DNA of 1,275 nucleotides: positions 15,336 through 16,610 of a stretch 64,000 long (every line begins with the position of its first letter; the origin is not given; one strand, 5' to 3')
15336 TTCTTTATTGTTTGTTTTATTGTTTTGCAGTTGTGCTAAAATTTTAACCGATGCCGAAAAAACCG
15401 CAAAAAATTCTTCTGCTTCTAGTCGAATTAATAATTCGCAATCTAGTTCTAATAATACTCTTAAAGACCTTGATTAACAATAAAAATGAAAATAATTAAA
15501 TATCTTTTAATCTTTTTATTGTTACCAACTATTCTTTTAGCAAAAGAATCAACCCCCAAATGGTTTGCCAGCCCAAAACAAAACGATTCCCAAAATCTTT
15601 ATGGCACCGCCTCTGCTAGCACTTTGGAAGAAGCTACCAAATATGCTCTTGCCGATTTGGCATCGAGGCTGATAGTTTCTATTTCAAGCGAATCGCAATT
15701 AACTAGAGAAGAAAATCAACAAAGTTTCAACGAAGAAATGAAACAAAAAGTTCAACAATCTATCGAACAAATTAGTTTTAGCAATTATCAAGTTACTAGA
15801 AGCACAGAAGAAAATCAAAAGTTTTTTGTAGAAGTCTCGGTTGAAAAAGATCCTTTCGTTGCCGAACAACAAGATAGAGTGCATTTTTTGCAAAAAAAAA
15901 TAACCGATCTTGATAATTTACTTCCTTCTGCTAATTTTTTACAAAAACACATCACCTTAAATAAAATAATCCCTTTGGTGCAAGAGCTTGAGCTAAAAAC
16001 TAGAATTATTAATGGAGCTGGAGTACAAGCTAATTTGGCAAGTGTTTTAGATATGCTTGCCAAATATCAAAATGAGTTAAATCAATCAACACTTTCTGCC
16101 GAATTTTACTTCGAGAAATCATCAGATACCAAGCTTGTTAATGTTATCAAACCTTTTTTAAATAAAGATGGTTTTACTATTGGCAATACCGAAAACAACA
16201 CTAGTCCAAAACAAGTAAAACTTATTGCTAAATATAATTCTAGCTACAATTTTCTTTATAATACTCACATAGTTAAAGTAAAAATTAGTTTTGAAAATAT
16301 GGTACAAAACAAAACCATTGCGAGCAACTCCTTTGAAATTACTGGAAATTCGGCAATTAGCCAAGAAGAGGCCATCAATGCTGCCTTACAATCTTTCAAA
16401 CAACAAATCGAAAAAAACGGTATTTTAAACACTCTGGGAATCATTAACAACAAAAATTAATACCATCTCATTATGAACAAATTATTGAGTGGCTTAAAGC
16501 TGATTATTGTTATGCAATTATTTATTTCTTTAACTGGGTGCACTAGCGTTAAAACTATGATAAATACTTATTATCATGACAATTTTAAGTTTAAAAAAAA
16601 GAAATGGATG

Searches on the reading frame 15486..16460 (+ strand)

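Call 35: search_protein_families(library=pfam, proteins=[window:15486-16460:+], max_evalue=0.00001)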
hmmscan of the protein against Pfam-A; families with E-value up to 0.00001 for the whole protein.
window:15486-16460:+ (324 aa): 1 family
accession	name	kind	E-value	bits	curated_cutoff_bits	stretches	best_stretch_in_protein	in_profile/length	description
PF02169.21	LPP20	-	4.2e-09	37.2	25.9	1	24-119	1-96/97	LPP20 lipoprotein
